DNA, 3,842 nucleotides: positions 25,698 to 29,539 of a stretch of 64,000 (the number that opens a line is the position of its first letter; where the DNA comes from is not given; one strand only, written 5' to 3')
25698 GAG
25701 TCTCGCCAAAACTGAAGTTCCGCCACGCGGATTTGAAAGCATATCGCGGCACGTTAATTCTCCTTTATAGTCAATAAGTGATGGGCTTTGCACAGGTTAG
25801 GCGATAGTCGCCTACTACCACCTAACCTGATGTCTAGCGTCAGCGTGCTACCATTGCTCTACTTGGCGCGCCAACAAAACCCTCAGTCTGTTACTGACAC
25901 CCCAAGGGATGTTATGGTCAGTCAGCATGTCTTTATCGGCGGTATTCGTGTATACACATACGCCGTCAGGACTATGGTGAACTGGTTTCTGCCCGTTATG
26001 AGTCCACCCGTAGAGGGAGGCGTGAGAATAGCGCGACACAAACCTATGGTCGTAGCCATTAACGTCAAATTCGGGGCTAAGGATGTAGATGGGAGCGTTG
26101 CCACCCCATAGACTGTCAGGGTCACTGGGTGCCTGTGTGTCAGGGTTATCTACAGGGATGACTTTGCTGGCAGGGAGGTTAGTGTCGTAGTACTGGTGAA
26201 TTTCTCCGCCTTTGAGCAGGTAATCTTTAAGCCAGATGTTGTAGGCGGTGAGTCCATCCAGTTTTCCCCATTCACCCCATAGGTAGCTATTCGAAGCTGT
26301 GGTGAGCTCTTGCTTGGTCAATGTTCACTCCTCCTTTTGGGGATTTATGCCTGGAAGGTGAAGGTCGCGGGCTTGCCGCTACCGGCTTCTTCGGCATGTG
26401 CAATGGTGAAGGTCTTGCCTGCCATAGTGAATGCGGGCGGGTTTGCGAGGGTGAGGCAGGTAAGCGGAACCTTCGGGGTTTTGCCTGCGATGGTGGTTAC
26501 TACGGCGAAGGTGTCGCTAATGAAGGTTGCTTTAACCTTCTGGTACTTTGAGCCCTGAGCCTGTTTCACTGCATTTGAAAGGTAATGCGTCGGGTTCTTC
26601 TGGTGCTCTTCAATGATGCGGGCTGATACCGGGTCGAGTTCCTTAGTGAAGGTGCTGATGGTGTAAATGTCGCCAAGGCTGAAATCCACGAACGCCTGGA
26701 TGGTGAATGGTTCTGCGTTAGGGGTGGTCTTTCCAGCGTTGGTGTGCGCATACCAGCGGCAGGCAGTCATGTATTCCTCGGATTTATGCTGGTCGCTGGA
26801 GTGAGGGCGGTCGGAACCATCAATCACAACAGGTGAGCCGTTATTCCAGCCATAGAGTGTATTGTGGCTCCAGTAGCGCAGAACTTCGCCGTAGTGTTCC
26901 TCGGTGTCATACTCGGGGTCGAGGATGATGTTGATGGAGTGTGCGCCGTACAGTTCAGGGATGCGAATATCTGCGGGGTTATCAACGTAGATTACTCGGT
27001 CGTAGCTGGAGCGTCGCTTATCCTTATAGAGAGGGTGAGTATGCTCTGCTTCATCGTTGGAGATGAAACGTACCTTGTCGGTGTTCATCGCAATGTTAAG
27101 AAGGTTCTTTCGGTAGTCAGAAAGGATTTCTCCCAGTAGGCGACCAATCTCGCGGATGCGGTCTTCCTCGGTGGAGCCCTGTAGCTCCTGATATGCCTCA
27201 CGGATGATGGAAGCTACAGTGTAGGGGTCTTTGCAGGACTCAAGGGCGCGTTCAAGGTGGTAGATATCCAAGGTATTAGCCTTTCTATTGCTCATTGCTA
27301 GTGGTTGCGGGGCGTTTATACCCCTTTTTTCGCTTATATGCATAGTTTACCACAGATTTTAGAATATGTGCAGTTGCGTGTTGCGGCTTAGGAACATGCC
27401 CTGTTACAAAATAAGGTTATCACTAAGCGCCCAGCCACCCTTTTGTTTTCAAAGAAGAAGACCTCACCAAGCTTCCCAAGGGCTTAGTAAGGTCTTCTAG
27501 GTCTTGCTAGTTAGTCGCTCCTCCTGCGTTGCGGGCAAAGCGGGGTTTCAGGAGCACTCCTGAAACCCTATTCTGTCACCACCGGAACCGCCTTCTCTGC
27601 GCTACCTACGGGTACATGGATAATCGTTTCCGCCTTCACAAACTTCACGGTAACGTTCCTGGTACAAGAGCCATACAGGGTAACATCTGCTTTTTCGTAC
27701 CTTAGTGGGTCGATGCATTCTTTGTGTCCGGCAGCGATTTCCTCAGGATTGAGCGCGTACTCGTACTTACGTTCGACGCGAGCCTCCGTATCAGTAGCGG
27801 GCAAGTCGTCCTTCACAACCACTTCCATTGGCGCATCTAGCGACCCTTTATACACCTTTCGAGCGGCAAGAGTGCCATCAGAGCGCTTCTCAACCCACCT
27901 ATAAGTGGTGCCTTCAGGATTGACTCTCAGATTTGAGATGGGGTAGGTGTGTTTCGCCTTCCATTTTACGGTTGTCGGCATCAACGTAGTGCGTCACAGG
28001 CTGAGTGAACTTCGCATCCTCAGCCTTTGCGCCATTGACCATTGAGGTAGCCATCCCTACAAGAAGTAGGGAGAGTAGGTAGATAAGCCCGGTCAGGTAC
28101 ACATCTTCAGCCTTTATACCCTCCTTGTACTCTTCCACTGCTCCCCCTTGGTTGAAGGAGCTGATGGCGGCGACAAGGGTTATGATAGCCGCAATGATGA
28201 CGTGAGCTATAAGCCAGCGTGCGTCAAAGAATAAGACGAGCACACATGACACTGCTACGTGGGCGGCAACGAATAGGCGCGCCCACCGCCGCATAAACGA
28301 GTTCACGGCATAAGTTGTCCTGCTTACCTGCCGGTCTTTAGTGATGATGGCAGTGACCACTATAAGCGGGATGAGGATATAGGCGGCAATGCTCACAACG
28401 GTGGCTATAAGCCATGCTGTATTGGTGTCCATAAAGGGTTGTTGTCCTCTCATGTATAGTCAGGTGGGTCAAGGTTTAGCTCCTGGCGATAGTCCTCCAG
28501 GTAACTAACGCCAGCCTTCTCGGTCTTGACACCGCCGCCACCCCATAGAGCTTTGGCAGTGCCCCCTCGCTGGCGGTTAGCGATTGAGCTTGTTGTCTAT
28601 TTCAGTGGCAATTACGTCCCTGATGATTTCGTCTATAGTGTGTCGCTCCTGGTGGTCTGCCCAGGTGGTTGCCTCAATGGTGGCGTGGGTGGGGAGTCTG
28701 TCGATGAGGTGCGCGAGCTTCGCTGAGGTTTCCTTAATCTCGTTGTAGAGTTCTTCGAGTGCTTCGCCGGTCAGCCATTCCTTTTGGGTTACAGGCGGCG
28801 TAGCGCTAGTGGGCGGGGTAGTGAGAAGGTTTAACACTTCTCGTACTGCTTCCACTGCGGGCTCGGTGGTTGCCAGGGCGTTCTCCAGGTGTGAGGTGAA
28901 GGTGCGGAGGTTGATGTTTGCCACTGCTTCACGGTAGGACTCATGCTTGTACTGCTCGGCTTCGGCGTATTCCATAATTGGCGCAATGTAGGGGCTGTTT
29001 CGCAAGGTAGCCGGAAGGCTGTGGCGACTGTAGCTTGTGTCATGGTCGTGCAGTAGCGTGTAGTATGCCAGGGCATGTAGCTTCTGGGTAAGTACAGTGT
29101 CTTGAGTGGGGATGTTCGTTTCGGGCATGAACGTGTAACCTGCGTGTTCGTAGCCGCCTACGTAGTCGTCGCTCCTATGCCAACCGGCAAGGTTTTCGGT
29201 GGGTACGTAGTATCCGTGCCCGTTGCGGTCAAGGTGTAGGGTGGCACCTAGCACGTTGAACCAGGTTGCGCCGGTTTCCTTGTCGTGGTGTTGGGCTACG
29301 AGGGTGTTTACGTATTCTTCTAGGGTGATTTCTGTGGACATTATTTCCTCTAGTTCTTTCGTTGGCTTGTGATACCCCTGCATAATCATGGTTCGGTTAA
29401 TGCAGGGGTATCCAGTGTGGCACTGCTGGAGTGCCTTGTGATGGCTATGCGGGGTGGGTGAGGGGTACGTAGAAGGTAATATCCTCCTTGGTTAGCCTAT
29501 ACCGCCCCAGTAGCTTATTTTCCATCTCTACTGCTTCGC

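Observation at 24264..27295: Tandem cluster of a seven-member modular paralog family (SHN..YGW motif) of unknown function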

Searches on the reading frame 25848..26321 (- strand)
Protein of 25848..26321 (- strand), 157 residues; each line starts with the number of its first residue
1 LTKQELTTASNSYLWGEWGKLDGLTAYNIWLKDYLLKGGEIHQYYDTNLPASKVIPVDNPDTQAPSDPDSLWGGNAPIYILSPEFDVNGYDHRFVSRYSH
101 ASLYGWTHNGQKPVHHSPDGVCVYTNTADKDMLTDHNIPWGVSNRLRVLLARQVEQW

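Call 5: search_protein_families(library=pfam, proteins=[window:25848-26321:-], max_evalue=1)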
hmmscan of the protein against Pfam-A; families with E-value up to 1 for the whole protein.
window:25848-26321:- (157 aa): 0 families

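Call 6: search_protein_families(library=phrogs, proteins=[window:25848-26321:-], max_evalue=0.01)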
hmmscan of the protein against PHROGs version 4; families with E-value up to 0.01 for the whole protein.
window:25848-26321:- (157 aa): 0 families

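Call 30: search_protein_families(library=padloc, proteins=[window:25848-26321:-], max_evalue=1)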
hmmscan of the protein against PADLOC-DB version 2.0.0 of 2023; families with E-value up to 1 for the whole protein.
window:25848-26321:- (157 aa): 0 families

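Call 42: search_protein_families(library=phrogs, alignment_id=A3, max_evalue=0.001)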
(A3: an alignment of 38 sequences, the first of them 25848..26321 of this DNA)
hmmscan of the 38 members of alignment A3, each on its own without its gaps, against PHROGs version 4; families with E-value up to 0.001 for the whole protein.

A. member 1, window:25848-26321:- (157 aa): 0 families

B. families by the number of members that match (of 38 scanned): 0 families

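Call 47: predict_structure(alignment_id=A3)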
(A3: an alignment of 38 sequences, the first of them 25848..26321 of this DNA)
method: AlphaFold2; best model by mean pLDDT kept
length: 157 residues; sequences in the alignment: 38
mean_pLDDT: 89.9   pTM: 0.85
mean pLDDT of the five models: 89.9, 89.6, 87.7, 87.0, 86.8
residues with pLDDT >= 90: 104; 70-90: 49; 50-70: 4; < 50: 0
segments of 3 or more residues with pLDDT < 50: none
pLDDT, mean of each block of 10 residues (from residue 1): 74 86 95 93 93 97 94 92 97 95 96 95 91 82 81 69
secondary structure, 60 per line:
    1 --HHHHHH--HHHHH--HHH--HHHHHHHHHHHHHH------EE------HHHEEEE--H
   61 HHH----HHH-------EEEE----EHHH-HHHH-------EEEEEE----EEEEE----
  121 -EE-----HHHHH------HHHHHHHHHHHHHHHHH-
elements in order: H3-8 H11-15 H23-36 E54-57 H60-63 E78-81 H91-94 E102-107 E112-116 H129-133 H140-156

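Call 51: fold_search(model_id=the predicted structure, library=pdb)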
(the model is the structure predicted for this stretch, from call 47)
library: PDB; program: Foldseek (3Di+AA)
matches with E <= 10: 107; with E <= 0.001: 0
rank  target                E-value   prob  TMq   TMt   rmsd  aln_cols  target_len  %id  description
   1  9rqt_d                1.4e+00  0.02  0.18  0.13  16.4       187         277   10  Heptameric AAV2 Rep40-dsDNA (ITR) complex in presence of ATPgS (released 2026-02-04)
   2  9n6k_L                1.4e+00  0.02  0.19  0.06  17.8       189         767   16  2.88 A S.cerevisiae Chd1[L886G/L889G/L891G]-nucleosome 2:1 complex with DNA-binding domain (released 2025-06-11)
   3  5anp_B                1.8e+00  0.03  0.19  0.21  12.7       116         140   14  CRYSTAL STRUCTURE OF THE BA41 PROTEIN FROM BIZIONIA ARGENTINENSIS (released 2016-11-16)
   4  2xi5_C                2.1e+00  0.02  0.20  0.18  14.7       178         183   17  N-terminal endonuclease domain of La Crosse virus L-protein (released 2010-10-06)
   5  9s3q_C                2.2e+00  0.02  0.12  0.06  11.3        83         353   16  Cerebellar GluA1/4 NTD tetramer (focused refinement) (released 2026-01-28)
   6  7ex0_B                2.4e+00  0.01  0.15  0.14  14.7       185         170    9  Crystal structure of Ebinur Lake virus cap snatching endonuclease (K108A mutant) (released 2022-01-26)
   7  7ewx_B                2.5e+00  0.02  0.21  0.19  16.6       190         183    9  Crystal structure of Ebinur Lake virus cap snatching endonuclease (P78A mutant) (released 2022-01-26)
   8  2xi5_A                2.5e+00  0.02  0.20  0.18  14.3       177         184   18  N-terminal endonuclease domain of La Crosse virus L-protein (released 2010-10-06)
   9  5l1e_B                2.5e+00  0.01  0.17  0.05  15.8       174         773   10  AMPA subtype ionotropic glutamate receptor GluA2 in complex with noncompetitive inhibitor CP465022 (released 2016-10-19)
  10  8gc2_B                2.7e+00  0.03  0.16  0.04  12.2        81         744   21  Domoate-bound GluK2 kainate receptor in partially-open conformation 1 (released 2024-03-13)
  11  7ewy_A                2.9e+00  0.01  0.17  0.15  14.1       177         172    8  Crystal structure of Ebinur Lake virus cap snatching endonuclease (D79A mutant) (released 2022-01-26)
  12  3szu_B                3.1e+00  0.02  0.20  0.12  16.7       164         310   11  IspH:HMBPP complex structure of E126Q mutant (released 2011-11-30)
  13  7orn_A                3.5e+00  0.02  0.20  0.04  15.1       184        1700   14  La Crosse virus polymerase at replication initiation stage (released 2022-02-16)
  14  5jxt_P                3.5e+00  0.01  0.13  0.08  16.9       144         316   14  Crystal structure of MtISWI bound with histone H4 tail (released 2016-12-07)
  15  5log_A                3.7e+00  0.04  0.15  0.12   8.5        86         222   10  Crystal Structure of SafC from Myxococcus xanthus bound to SAM (released 2017-06-21)
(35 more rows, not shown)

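Call 52: fold_search(model_id=the predicted structure, library=viral)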
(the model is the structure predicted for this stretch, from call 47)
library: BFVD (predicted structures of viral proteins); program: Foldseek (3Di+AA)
matches with E <= 10: 134; with E <= 0.001: 0
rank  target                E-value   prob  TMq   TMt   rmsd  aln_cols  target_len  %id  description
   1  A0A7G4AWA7            3.1e-02  0.97  0.39  0.60   4.2       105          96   21  Uncharacterized protein [Streptomyces phage Coruscant]
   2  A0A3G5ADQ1            1.1e-01  0.06  0.16  0.06  16.8       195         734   10  Highly derived d5-like helicase-primase: PROVISIONAL [Satyrvirus sp.]
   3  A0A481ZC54            1.1e+00  0.02  0.15  0.13  19.3       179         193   10  Uncharacterized protein [Pithovirus LCPAC403]
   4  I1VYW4                1.3e+00  0.02  0.17  0.16  15.0       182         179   12  RNA-directed RNA polymerase L (Fragment) [Cache Valley virus]
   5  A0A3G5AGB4            1.5e+00  0.01  0.13  0.09  18.5       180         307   10  Uncharacterized protein [Solumvirus sp.]
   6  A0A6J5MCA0            1.6e+00  0.03  0.15  0.04   9.6        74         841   15  Uncharacterized protein [uncultured Caudovirales phage]
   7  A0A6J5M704            1.7e+00  0.02  0.16  0.09  15.1       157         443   13  Uncharacterized protein [uncultured Caudovirales phage]
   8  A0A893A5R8            2.1e+00  0.01  0.15  0.07  17.8       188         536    7  Nonstructural protein (Fragment) [Parvoviridae sp.]
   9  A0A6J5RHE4            2.2e+00  0.04  0.19  0.08   8.9       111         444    9  COG1512 Beta-propeller domains of methanol dehydrogenase type [uncultured Caudovirales phage]
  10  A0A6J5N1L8            2.2e+00  0.01  0.14  0.08  19.1       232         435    8  DUF3987 domain-containing protein [uncultured Caudovirales phage]
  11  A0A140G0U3            2.4e+00  0.04  0.13  0.06  10.2        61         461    8  Serine-threonine protein kinase [Infectious spleen and kidney necrosis virus]
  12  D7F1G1                2.4e+00  0.01  0.18  0.13  17.5       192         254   10  RNA-directed RNA polymerase L (Fragment) [Batai virus]
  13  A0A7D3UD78            2.4e+00  0.01  0.16  0.07  14.8       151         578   10  Nonstructural protein [Parvoviridae sp.]
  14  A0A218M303            2.5e+00  0.02  0.17  0.16  13.5       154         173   10  MmcB family DNA repair protein [Acidovorax phage ACP17]
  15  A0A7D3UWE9            2.5e+00  0.01  0.16  0.06  17.3       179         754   10  Nonstructural protein [Parvoviridae sp.]
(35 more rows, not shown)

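Call 68: search_protein_families(library=ncbifam, proteins=[window:25848-26321:-], max_evalue=0.1)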
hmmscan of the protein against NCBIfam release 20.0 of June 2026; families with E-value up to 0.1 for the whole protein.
window:25848-26321:- (157 aa): 0 families

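Call 77: find_homologous_proteins(query=A3, max_evalue=0.001)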
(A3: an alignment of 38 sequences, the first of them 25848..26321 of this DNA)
Query A3 (38 sequences) (157 aa, profile of the alignment): 37 proteins with E <= 0.001 among 3904 candidates.
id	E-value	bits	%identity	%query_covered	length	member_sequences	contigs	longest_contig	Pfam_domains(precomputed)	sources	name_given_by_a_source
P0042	4.8e-58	214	40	89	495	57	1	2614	-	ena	-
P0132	7.0e-54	200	38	17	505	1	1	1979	-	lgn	-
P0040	2.1e-53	198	41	89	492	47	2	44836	-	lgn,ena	-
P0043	5.3e-53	197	40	89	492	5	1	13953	-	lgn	-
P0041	3.6e-52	194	41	89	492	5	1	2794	-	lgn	-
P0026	8.5e-44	167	41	89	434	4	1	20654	-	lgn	-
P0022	5.0e-43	165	40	89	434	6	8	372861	-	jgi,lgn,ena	jgi:hypothetical protein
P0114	1.9e-42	163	29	37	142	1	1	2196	-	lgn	-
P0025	2.0e-42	163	41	89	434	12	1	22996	-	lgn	-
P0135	2.1e-42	163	40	89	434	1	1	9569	-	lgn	-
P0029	2.4e-42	163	40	89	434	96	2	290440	-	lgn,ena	-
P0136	3.4e-42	162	40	89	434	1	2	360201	-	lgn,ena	-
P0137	8.1e-42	161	40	89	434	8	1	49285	-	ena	-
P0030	9.2e-42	161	42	89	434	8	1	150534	-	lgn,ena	-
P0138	9.8e-42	161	40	89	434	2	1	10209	-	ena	-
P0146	2.6e-16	78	23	31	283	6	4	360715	-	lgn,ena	-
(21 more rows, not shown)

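Call 87: find_encoding_contigs(protein=P0146, flank=500, max_places=10)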
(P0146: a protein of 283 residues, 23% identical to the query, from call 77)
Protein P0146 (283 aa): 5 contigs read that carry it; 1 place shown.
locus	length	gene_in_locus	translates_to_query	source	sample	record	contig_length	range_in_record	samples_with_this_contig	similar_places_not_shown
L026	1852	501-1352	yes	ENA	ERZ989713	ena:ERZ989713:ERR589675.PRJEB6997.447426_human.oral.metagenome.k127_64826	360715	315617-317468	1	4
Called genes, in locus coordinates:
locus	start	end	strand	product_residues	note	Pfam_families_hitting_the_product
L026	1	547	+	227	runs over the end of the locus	-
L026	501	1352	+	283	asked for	-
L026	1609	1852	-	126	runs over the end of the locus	-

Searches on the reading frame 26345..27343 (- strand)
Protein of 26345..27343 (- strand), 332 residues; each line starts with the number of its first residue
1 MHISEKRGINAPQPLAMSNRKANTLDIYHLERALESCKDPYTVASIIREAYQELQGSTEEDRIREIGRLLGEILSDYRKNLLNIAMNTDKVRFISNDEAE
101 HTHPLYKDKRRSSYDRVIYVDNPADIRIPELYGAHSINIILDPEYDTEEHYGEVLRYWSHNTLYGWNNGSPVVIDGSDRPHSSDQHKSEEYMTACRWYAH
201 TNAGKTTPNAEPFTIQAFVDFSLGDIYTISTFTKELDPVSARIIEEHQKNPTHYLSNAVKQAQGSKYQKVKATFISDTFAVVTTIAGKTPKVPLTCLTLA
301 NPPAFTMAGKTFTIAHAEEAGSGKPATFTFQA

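Call 5: search_protein_families(library=pfam, proteins=[window:26345-27343:-], max_evalue=1)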
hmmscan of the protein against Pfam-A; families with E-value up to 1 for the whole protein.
window:26345-27343:- (332 aa): 1 family
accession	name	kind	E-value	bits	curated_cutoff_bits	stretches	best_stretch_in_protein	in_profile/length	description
PF20649.3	COG5_C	-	0.026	14.9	24.7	1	17-55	102-139/186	Conserved oligomeric Golgi complex subunit 5, C-terminal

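Call 6: search_protein_families(library=phrogs, proteins=[window:26345-27343:-], max_evalue=0.01)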
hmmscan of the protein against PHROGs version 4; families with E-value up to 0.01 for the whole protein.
window:26345-27343:- (332 aa): 0 families

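Call 18: find_homologous_proteins(query=window:26345-27343:-, max_evalue=0.001)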
Query window:26345-27343:- (332 aa): 12 proteins with E <= 0.001 among 1046 candidates.
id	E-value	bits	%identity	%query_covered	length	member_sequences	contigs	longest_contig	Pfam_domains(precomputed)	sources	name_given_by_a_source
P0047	2.2e-208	709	98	95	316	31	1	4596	-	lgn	-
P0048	6.8e-181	619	88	93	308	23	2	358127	-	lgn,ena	-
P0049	7.4e-178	609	87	93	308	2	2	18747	-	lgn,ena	-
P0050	5.4e-176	602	84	93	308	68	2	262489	-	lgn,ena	-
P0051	1.2e-85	306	48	91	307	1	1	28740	-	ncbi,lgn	-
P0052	1.2e-84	302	48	91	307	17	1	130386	-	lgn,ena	-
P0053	1.3e-84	302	49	89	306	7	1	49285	-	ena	-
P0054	1.3e-82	296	46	91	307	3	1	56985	-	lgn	-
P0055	3.0e-82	294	46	91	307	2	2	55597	-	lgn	-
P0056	8.2e-81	290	46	91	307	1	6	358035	-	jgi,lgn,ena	jgi:hypothetical protein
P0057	1.1e-79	286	45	90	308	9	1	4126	-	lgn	-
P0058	1.1e-77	279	44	91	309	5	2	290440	-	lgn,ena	-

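Call 30: search_protein_families(library=padloc, proteins=[window:26345-27295:-], max_evalue=1)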
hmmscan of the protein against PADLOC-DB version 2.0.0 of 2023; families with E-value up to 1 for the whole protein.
window:26345-27295:- (316 aa): 0 families

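Call 68: search_protein_families(library=ncbifam, proteins=[window:26345-27295:-], max_evalue=0.1)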
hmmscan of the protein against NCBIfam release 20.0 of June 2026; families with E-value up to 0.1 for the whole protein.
window:26345-27295:- (316 aa): 1 family
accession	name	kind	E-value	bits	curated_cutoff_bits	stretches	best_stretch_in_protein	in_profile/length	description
NF001928.0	PRK00704.1-5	equivalog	0.086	12.7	301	0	253-293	104-146/187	photosystem I reaction center protein subunit XI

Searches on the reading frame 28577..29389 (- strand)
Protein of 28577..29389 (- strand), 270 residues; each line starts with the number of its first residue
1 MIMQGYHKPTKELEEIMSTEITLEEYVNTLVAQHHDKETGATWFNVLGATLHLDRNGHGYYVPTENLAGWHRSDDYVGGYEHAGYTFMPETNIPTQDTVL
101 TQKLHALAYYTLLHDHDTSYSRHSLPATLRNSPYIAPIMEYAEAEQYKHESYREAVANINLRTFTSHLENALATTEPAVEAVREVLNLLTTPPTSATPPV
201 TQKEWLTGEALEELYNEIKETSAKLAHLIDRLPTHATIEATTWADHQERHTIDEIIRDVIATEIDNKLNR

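Call 69: search_protein_families(library=pfam, proteins=[window:28577-29389:-], max_evalue=0.1)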
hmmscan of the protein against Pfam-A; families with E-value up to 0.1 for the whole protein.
window:28577-29389:- (270 aa): 2 families
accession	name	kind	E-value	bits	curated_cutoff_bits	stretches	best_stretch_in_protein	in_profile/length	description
PF24729.2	Acb2_Tad1_hairpin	-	0.0055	17.3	27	1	212-233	10-32/58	Acb2/Tad1, hairpin domain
PF03127.19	GAT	-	0.021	15.5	31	1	199-235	17-50/77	GAT domain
